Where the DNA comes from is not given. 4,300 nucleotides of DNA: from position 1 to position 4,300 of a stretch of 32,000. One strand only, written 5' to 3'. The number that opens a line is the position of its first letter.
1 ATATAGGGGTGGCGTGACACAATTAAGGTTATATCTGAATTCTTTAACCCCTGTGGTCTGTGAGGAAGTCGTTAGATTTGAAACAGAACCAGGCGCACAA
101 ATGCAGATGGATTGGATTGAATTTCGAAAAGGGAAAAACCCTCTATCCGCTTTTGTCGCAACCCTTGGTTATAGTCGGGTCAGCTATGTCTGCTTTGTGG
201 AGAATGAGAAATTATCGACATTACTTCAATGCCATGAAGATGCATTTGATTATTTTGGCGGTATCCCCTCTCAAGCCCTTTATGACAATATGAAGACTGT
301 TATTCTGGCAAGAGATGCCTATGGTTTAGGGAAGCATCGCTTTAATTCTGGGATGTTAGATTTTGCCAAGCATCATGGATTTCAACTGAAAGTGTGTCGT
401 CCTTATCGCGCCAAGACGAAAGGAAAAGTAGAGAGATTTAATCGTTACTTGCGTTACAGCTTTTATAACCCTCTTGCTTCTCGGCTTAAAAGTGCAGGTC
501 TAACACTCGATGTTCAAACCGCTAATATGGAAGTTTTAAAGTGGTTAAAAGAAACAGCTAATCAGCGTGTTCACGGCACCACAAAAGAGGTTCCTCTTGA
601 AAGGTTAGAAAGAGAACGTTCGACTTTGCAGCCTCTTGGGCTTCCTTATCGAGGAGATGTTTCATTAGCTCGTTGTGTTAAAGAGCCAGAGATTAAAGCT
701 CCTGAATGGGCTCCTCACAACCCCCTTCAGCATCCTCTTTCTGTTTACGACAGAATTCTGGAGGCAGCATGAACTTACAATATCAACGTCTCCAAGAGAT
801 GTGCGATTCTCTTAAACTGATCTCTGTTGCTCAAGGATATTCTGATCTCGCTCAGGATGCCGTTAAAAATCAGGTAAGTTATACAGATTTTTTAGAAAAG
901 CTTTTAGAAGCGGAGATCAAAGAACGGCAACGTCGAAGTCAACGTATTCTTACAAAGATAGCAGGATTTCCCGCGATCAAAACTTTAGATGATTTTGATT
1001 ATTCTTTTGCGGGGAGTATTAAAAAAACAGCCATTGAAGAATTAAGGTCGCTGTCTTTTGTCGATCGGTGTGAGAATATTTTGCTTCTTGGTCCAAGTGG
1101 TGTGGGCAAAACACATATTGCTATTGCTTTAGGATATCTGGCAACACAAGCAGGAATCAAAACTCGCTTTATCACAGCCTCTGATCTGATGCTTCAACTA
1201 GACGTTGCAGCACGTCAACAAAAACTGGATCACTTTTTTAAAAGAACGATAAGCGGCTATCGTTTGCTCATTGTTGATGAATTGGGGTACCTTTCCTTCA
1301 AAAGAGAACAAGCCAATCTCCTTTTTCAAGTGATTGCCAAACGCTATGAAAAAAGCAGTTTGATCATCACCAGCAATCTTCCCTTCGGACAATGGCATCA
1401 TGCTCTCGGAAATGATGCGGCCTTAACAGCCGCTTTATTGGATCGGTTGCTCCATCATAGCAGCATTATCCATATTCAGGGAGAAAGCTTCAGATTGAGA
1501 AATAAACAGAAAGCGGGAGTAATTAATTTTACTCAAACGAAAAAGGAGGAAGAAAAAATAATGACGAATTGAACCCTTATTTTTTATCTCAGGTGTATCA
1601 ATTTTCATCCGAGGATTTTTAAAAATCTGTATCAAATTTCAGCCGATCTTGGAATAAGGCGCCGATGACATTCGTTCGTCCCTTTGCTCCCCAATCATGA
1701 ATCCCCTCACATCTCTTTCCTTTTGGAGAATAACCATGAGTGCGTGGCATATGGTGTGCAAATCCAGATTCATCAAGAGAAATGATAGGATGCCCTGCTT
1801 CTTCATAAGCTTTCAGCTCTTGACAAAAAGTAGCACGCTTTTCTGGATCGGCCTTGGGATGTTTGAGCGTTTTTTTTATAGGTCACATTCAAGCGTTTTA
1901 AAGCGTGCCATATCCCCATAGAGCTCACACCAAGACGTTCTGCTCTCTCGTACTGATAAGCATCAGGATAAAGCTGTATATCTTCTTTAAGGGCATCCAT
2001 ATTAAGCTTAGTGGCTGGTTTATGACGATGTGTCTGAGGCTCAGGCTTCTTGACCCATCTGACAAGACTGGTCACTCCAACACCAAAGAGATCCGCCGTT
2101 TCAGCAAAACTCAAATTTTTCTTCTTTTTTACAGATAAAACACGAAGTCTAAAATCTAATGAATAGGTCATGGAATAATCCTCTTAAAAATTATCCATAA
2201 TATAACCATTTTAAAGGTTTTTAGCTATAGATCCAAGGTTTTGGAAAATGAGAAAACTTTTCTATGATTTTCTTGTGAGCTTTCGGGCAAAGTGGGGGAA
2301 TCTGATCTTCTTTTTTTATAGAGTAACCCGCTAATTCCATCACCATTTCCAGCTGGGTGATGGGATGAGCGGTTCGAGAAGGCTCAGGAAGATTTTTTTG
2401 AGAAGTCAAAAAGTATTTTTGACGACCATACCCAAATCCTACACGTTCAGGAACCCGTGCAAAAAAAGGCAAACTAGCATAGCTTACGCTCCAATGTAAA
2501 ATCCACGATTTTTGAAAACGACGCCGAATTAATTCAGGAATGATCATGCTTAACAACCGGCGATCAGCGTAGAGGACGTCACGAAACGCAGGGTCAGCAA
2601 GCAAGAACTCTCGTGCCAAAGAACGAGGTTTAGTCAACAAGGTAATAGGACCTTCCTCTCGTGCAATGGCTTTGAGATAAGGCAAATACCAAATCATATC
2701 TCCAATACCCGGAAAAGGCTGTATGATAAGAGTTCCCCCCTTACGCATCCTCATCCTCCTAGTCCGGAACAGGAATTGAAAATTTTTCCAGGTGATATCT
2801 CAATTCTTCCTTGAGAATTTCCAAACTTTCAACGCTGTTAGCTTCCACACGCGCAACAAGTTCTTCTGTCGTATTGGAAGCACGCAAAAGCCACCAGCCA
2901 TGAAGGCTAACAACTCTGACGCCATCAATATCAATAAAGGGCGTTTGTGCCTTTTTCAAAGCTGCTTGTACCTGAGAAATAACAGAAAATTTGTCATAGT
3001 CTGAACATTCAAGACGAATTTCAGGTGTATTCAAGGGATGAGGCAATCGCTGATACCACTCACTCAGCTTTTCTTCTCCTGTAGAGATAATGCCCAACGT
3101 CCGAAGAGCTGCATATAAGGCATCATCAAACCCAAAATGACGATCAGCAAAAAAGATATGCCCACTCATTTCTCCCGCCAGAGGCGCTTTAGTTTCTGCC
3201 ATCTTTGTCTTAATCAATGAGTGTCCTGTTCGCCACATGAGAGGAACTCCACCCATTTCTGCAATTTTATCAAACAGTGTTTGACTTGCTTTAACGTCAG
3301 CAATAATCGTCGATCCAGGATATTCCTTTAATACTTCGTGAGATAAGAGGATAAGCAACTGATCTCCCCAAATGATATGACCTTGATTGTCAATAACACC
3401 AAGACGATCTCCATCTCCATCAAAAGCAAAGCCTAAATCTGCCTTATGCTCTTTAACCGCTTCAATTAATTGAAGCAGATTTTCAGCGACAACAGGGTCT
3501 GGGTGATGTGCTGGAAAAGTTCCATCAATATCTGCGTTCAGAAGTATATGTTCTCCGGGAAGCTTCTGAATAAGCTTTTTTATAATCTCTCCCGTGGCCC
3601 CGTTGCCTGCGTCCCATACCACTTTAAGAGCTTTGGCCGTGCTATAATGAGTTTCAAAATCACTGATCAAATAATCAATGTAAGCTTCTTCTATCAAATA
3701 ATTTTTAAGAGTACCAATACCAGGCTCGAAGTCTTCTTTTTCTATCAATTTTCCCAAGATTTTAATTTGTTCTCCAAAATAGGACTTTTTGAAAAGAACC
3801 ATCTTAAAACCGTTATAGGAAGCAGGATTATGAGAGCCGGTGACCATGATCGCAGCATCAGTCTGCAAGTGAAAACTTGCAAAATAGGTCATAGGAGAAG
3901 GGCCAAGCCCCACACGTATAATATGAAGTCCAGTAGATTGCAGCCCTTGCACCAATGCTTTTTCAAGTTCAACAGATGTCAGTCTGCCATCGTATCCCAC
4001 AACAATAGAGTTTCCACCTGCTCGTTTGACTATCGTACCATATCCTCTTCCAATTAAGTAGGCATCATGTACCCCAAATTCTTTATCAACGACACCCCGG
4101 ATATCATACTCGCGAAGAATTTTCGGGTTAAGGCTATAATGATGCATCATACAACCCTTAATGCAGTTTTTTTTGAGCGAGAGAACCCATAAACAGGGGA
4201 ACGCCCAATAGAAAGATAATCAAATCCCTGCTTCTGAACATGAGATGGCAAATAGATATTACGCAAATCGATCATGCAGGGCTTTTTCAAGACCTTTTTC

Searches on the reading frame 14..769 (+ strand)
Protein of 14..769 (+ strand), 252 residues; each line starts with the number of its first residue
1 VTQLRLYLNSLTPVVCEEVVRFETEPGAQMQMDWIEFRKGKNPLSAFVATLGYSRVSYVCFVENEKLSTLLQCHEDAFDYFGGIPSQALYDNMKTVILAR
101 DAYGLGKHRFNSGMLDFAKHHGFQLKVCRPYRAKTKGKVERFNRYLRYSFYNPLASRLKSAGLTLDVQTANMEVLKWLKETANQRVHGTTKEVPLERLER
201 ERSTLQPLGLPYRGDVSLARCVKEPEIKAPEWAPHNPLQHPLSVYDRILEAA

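Call 23: search_protein_families(library=pfam, proteins=[window:14-769:+], max_evalue=0.001)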
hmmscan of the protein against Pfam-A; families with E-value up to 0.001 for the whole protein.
window:14-769:+ (252 aa): 2 families
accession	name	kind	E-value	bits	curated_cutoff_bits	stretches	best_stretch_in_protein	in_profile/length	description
PF00665.32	rve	-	1.7e-15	57.5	32.6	1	24-132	2-101/102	Integrase core domain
PF13683.12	rve_3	-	7.4e-05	22.9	26.5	1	122-171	2-43/67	Integrase core domain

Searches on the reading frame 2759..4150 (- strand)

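Call 23: search_protein_families(library=pfam, proteins=[window:2759-4150:-], max_evalue=0.001)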
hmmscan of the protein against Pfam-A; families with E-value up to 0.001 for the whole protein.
window:2759-4150:- (463 aa): 4 families
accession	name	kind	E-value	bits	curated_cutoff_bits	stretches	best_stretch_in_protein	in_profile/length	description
PF02878.22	PGM_PMM_I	-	1.8e-30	105.8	22.5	1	11-139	3-134/138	Phosphoglucomutase/phosphomannomutase, alpha/beta/alpha domain I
PF02879.22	PGM_PMM_II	-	8.9e-27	94.1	29.3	1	155-257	1-103/103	Phosphoglucomutase/phosphomannomutase, alpha/beta/alpha domain II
PF02880.22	PGM_PMM_III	-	1.7e-23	83.4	20.7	1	261-370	1-112/115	Phosphoglucomutase/phosphomannomutase, alpha/beta/alpha domain III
PF00408.26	PGM_PMM_IV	-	1.1e-09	38.6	23.1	1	377-450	1-65/68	Phosphoglucomutase/phosphomannomutase, C-terminal domain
